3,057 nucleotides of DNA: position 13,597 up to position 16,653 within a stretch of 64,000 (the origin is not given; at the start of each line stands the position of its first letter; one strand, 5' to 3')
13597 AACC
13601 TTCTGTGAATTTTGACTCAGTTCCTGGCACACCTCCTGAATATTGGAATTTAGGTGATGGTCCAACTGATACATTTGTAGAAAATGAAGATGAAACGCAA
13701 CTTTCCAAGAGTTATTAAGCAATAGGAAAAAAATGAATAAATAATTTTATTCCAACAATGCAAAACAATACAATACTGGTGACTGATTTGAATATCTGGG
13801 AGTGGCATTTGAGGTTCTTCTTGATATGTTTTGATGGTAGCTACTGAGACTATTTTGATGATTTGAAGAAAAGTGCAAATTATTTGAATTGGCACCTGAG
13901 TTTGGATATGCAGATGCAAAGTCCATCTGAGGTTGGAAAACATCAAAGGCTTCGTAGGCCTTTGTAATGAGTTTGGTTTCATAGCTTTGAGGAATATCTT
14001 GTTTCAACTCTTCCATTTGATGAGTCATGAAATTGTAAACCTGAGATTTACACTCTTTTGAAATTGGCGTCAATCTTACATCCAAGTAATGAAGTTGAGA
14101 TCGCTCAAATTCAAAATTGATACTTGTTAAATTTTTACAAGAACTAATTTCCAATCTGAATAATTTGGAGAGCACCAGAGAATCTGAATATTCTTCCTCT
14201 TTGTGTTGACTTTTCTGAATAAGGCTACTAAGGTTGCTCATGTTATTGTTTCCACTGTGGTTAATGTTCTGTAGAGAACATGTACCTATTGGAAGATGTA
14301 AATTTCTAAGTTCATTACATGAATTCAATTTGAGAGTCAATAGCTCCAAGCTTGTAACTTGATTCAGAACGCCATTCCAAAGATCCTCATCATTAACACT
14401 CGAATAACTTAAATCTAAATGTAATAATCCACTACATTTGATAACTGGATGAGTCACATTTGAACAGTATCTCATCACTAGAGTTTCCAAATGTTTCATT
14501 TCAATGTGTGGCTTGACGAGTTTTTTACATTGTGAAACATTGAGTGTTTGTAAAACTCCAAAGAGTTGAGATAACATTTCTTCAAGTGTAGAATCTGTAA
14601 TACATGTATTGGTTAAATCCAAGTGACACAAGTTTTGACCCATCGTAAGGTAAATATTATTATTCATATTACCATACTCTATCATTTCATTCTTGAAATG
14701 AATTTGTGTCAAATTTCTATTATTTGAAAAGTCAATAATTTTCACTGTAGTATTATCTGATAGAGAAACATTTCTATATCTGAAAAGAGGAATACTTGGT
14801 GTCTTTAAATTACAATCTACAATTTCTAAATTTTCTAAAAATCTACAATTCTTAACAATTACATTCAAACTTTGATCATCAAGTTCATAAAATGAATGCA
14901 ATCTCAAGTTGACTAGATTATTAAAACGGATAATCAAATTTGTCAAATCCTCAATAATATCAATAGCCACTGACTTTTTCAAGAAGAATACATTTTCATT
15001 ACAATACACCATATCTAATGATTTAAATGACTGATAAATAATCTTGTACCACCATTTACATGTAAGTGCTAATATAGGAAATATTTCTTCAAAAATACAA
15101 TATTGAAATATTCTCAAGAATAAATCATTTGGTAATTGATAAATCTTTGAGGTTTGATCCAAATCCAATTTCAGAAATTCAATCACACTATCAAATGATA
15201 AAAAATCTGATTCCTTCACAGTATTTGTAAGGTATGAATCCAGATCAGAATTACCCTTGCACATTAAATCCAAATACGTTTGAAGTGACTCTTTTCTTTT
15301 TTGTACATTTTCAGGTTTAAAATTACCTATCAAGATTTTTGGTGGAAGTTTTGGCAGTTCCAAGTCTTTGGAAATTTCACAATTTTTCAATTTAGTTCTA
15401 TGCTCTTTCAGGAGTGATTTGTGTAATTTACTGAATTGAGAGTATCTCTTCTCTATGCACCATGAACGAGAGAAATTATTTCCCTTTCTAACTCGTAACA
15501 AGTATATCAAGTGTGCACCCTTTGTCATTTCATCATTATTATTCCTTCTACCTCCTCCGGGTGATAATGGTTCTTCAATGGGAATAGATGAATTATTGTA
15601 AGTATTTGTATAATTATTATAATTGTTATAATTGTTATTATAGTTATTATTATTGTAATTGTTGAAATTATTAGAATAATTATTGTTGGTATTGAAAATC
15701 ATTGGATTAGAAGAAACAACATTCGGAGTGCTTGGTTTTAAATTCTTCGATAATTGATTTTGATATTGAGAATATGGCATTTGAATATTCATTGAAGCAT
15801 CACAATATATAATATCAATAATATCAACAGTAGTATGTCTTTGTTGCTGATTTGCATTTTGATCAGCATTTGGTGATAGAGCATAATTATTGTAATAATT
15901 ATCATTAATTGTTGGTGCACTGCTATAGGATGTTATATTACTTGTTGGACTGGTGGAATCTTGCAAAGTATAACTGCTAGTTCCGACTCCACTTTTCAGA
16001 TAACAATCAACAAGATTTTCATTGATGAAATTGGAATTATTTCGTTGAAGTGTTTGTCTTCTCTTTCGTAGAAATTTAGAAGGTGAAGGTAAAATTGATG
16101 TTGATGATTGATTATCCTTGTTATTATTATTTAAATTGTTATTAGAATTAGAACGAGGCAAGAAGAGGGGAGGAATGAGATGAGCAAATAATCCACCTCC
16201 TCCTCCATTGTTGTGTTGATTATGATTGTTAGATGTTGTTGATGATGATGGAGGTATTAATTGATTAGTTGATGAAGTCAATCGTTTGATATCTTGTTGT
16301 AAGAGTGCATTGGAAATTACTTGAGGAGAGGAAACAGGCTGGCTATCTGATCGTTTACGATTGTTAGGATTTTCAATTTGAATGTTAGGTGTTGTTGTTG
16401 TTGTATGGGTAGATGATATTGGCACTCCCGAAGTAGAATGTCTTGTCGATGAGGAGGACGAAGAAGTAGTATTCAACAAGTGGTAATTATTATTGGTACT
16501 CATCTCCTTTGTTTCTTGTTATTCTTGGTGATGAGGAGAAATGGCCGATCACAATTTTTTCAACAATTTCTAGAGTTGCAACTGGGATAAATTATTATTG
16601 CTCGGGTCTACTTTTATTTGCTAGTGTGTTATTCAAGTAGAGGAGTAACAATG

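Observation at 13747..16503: Unusual domain combination: phosphoinositide-binding PX domain fused to an F-box and cysteine-containing LRRs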

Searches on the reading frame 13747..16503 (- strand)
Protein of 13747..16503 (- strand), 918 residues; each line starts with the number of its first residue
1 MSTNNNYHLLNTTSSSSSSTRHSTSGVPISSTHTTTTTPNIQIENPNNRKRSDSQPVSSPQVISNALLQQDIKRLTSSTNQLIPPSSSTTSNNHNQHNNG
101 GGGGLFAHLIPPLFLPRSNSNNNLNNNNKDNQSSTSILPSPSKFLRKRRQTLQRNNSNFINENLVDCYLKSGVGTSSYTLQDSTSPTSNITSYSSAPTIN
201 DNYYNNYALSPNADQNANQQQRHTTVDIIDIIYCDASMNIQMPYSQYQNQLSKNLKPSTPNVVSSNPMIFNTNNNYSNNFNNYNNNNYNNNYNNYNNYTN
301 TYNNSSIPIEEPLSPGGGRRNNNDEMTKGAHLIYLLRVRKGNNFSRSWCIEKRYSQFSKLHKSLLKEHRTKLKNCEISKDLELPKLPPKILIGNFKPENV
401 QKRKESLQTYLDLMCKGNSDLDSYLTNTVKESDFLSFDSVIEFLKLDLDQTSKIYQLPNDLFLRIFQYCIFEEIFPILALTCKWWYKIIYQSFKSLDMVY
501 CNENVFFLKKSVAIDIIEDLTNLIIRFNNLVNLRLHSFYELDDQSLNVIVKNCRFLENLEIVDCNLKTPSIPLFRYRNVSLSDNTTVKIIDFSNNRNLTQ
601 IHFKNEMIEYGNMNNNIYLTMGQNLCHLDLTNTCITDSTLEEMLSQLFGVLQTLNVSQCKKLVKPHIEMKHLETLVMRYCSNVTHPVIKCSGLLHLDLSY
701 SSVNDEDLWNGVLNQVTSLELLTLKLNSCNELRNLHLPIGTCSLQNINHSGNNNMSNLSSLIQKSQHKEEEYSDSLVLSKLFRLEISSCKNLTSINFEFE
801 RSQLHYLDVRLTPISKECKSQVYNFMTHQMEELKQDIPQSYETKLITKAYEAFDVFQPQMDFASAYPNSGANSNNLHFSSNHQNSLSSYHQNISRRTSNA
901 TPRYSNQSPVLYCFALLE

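Call 3: search_protein_families(library=pfam, proteins=[window:13747-16503:-], max_evalue=10)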
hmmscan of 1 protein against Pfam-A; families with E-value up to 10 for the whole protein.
window:13747-16503:- (918 aa): 4 families
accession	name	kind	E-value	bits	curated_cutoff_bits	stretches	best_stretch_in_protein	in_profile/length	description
PF00787.29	PX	-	5.4e-13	49.7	21.6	1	346-416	7-67/84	PX domain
PF12937.12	F-box-like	-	3.2e-05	24.1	24.3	1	455-491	2-37/47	F-box-like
PF24758.1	LRR_At5g56370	-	0.0018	18.4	27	2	524-603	57-136/227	FBD-associated F-box protein At5g56370, LRR repeats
PF00646.38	F-box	-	0.033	14.6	20.5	1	455-489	2-35/43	F-box domain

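Call 4: search_solved_structures(query=window:13747-16503:-, max_evalue=1, show_alignments=3)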
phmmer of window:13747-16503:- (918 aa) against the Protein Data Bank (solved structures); distinct sequences matched with E-value up to 1: 15.
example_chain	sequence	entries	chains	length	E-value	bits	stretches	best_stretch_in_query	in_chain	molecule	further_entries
8esf_A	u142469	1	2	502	0.00019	23.2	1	331-413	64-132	Nischarin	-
3p0c_A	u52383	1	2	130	0.0004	22.2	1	330-414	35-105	Nischarin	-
4oxw_A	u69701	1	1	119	0.0035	19.1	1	327-413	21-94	designed CISK-PX domain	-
4az9_A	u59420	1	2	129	0.0074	18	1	345-423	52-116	SORTING NEXIN-24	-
3riq_A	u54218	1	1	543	0.02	16.6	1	649-736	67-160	Tailspike protein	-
6ee0_A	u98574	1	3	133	0.032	15.9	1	344-411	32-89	Kinesin-like protein KIF16B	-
9fpz_2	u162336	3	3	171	0.032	15.9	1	809-907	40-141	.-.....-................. 10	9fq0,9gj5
2v14_A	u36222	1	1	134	0.032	15.9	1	344-411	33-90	KINESIN-LIKE MOTOR PROTEIN C20ORF23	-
9f1b_DC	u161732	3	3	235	0.041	15.5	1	796-907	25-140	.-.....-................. 10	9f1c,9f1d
9gj6_A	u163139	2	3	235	0.074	14.7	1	810-907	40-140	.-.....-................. 10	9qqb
6c95_B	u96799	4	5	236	0.074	14.7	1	810-907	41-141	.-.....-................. 10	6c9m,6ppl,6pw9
1ocs_A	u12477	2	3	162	0.08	14.6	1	343-414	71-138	SORTING NEXIN GRD19 | SORTING NEXIN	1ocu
6w66_B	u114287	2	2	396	0.2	13.3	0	450-543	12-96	F-box/LRR-repeat protein 17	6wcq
8uah_B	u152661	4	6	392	0.24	13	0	450-543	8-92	F-box/LRR-repeat protein 17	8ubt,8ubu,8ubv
6ecm_A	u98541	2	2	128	0.57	11.7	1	349-410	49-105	Sorting nexin-15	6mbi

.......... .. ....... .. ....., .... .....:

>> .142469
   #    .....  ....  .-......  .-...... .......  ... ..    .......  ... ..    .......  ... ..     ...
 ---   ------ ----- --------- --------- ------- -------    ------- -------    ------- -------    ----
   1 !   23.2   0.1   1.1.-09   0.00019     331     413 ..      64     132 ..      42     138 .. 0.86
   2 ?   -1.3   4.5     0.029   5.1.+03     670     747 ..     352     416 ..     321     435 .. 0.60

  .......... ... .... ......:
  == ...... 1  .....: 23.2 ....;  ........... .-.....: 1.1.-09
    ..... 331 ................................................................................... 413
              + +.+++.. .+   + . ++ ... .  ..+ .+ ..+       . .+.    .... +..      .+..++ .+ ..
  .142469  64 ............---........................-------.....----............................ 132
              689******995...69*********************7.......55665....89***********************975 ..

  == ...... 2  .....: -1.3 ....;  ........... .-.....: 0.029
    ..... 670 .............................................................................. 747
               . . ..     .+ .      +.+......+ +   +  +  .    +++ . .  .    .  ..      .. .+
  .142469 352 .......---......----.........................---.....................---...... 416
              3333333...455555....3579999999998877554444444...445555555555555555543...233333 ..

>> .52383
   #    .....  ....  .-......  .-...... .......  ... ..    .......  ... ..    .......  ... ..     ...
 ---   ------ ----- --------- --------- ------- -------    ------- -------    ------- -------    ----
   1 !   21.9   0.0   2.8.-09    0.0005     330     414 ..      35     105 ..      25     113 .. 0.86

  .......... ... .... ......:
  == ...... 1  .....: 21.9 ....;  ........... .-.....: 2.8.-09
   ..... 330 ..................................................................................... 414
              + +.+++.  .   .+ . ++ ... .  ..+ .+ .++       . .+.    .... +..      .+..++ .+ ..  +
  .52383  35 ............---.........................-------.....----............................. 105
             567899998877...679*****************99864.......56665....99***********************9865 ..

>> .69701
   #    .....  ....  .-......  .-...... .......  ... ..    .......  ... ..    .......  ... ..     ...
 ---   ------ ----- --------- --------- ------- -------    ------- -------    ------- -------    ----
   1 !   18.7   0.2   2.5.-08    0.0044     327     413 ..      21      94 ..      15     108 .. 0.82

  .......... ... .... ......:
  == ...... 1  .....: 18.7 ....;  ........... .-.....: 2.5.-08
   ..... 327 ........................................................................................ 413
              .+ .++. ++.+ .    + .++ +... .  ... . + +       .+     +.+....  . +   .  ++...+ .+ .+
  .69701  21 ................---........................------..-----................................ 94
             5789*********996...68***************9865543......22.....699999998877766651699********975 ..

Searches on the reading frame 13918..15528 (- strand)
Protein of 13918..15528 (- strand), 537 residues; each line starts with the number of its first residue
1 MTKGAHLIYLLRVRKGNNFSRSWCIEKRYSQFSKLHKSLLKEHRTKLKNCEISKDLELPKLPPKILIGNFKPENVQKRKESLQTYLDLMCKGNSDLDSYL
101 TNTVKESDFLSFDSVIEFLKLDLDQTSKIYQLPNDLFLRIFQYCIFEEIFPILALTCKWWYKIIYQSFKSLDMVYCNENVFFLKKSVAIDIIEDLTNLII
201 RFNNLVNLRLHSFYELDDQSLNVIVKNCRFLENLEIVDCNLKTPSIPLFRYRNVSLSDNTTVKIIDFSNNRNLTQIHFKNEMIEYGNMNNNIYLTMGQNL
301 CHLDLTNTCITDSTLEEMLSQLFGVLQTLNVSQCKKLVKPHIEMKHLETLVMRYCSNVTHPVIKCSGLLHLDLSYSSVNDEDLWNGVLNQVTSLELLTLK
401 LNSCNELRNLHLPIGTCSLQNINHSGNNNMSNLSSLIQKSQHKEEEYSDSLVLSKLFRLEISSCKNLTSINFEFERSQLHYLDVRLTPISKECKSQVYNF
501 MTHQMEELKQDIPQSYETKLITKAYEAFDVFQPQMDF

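Call 76: find_encoding_contigs(protein=P0001, flank=8000, max_places=2)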
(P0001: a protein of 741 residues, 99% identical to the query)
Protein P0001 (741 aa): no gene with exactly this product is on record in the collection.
